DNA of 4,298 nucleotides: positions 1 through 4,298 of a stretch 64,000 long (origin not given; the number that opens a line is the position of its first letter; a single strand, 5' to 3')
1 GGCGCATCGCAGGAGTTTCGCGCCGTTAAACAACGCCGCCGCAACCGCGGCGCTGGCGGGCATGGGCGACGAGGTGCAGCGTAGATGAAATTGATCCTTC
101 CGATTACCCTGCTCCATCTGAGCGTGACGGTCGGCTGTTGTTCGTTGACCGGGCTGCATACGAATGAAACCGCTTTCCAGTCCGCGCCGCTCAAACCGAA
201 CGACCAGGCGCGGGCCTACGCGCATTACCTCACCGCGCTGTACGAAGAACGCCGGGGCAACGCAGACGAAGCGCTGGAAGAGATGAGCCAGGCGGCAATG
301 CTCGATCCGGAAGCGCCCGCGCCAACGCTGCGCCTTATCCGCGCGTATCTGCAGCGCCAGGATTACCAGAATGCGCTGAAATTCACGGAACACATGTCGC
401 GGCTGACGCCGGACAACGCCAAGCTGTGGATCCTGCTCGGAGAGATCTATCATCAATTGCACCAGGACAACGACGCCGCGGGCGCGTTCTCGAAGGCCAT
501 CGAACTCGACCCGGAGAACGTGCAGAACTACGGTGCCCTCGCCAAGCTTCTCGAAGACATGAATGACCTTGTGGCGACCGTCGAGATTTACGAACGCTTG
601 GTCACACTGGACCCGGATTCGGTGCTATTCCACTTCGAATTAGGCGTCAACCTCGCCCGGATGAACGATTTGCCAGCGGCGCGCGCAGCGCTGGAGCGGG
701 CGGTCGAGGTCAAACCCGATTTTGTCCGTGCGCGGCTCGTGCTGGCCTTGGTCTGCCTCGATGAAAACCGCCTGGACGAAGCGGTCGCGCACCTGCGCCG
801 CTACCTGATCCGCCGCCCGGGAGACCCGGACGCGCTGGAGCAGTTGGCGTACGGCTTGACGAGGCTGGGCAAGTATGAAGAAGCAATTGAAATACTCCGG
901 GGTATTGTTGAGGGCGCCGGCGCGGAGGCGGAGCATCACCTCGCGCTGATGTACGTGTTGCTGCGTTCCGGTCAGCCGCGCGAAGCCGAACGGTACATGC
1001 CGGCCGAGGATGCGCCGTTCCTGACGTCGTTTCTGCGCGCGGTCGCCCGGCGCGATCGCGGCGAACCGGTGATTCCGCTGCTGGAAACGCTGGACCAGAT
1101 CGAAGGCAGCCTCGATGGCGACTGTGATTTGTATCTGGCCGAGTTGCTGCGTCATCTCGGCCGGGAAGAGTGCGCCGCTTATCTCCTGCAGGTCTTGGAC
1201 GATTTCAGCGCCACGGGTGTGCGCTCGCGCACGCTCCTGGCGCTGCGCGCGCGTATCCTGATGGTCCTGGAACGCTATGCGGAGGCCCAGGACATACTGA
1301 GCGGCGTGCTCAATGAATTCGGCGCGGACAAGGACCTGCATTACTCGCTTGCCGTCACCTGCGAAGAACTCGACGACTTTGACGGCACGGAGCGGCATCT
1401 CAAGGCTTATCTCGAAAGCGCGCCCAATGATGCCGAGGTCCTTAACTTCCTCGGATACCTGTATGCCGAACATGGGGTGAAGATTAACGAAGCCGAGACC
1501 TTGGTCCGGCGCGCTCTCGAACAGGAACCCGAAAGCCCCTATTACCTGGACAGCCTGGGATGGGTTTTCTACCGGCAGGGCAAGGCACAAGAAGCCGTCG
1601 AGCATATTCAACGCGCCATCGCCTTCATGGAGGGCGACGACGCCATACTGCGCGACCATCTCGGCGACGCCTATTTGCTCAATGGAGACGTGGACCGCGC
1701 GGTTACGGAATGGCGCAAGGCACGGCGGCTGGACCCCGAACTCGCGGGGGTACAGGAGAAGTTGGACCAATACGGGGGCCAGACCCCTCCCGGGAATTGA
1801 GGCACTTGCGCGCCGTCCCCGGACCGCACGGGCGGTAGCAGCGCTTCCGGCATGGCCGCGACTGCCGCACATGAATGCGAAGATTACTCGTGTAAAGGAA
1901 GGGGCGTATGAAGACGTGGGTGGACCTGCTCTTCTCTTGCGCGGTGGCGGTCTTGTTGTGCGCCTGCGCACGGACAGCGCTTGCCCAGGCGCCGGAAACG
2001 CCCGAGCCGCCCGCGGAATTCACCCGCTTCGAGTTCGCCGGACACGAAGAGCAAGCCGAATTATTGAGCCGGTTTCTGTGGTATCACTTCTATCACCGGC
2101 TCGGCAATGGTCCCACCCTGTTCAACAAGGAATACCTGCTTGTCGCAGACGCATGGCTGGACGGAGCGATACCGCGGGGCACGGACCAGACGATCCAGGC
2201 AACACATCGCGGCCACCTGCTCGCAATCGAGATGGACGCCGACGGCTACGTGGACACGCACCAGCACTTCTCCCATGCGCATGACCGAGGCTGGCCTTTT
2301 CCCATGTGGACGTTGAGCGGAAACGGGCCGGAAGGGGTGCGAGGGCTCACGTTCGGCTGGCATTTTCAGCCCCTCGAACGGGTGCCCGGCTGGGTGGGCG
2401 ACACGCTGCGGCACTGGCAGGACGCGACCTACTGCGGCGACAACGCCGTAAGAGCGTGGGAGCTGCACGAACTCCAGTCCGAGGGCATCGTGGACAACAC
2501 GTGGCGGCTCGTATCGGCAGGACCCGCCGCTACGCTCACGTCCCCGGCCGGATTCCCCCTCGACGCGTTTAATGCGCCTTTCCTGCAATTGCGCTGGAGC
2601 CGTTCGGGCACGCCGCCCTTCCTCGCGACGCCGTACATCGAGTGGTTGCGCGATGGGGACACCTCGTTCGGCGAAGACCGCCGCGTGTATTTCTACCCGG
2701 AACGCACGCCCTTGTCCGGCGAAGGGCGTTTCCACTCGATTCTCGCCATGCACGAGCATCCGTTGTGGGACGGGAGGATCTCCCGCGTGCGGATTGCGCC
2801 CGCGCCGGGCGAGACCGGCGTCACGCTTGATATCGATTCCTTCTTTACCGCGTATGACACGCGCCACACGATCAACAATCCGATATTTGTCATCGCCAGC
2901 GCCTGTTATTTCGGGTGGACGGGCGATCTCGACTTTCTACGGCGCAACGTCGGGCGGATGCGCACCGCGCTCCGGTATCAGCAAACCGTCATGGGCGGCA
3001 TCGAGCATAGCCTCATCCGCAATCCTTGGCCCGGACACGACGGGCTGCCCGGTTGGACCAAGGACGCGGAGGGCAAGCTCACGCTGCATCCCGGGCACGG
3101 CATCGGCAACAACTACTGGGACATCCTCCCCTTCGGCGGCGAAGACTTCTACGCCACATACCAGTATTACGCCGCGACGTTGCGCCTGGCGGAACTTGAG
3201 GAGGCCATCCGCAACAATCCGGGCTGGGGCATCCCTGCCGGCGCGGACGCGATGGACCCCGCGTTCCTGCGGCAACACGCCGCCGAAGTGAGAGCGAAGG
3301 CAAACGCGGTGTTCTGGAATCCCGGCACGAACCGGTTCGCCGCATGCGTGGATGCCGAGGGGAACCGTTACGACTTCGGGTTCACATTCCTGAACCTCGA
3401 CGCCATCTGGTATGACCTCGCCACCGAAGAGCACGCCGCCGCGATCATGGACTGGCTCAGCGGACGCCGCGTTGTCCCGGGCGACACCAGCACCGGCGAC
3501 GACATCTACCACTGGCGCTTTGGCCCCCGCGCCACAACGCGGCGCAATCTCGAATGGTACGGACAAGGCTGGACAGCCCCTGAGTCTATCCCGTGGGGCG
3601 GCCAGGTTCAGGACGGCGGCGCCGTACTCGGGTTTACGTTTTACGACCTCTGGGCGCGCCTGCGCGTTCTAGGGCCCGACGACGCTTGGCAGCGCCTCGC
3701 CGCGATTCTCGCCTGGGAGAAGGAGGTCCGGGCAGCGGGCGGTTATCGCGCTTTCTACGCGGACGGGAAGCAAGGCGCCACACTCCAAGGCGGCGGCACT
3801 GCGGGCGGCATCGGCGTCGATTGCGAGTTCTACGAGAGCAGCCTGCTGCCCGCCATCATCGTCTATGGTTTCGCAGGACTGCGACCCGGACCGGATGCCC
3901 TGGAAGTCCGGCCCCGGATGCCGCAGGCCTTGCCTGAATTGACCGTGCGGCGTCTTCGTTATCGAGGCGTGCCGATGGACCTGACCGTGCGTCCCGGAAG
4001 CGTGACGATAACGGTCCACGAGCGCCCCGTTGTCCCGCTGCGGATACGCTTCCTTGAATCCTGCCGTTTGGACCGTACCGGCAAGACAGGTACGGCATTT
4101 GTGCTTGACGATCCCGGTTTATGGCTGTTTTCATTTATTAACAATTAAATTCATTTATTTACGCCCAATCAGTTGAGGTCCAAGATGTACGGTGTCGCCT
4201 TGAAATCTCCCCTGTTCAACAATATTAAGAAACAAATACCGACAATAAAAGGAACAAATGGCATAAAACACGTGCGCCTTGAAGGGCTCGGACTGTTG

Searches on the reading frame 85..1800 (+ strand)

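Call 47: search_protein_families(library=pfam, proteins=[window:85-1800:+], max_evalue=0.00001)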
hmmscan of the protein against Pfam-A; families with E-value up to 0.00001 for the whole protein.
window:85-1800:+ (571 aa): 23 families
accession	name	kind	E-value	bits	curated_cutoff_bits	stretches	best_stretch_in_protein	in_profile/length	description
PF07719.23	TPR_2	-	1.6e-37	124.9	27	0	112-145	1-34/34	Tetratricopeptide repeat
PF13428.12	TPR_14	-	3.6e-36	120.3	23.5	0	215-255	2-42/44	Tetratricopeptide repeat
PF14559.12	TPR_19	-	4.7e-36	123.4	25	2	57-120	4-67/68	Tetratricopeptide repeat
PF13432.12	TPR_16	-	5.1e-33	113.5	32.7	1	185-248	2-65/65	Tetratricopeptide repeat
PF13431.12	TPR_17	-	5.1e-27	92.3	24.4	0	135-162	2-29/34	Tetratricopeptide repeat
PF00515.34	TPR_1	-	3.1e-26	90.5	27.8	0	112-145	1-34/34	Tetratricopeptide repeat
PF13414.12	TPR_11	-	1.1e-25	89.4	26.8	0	119-158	1-40/42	TPR repeat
PF23914.1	TPR_CcmH_CycH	-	6.5e-25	88.3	42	2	108-178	46-119/158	Cytochrome c-type biogenesis protein H TPR domain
PF13181.12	TPR_8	-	8.8e-24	82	25.7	0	112-145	1-34/34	Tetratricopeptide repeat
PF12895.13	ANAPC3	-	1.3e-22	80.3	27.2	0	467-511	5-49/82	Anaphase-promoting complex, cyclosome, subunit 3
PF13371.12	TPR_9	-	5.6e-19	68.4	35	2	160-222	9-71/73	Tetratricopeptide repeat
PF13424.12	TPR_12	-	9.6e-16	58.2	30.1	0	453-516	6-76/77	Tetratricopeptide repeat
PF13174.12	TPR_6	-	2e-15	56.7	26.3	0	249-275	1-27/33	Tetratricopeptide repeat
PF07721.20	TPR_4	-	1.2e-11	44.5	27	0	215-239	2-26/26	Tetratricopeptide repeat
PF13429.12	TPR_15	-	8.7e-11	42.2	26.2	0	82-301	12-233/280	Tetratricopeptide repeat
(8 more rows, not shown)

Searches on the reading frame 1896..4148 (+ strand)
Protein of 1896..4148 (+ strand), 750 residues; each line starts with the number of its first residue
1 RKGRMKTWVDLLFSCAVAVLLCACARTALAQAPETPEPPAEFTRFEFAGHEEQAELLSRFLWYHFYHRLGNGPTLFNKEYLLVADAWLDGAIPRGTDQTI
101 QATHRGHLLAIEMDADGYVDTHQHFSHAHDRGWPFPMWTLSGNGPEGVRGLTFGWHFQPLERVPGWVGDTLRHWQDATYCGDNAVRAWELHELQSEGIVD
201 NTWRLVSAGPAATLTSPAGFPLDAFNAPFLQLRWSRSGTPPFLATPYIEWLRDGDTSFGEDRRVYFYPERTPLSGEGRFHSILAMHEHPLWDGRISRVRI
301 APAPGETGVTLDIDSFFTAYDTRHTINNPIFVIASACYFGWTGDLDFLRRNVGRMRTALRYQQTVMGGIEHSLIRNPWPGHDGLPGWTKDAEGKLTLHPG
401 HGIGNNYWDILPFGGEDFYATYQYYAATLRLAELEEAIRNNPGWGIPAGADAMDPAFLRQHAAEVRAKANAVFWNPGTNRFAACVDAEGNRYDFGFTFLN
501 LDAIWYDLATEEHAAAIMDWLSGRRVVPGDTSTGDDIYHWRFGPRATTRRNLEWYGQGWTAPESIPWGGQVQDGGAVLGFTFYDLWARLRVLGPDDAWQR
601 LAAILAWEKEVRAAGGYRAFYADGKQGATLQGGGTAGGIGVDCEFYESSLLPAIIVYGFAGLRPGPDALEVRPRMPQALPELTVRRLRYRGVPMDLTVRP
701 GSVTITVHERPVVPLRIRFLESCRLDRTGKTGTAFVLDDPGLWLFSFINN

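Call 47: search_protein_families(library=pfam, proteins=[window:1896-4148:+], max_evalue=0.00001)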
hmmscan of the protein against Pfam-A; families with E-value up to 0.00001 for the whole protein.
window:1896-4148:+ (750 aa): 1 family
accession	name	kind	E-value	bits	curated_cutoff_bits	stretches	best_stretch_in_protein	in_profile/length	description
PF03633.20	Glyco_hydro_65C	-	2.8e-08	33.8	22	1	663-717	2-55/62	Glycosyl hydrolase family 65, C-terminal domain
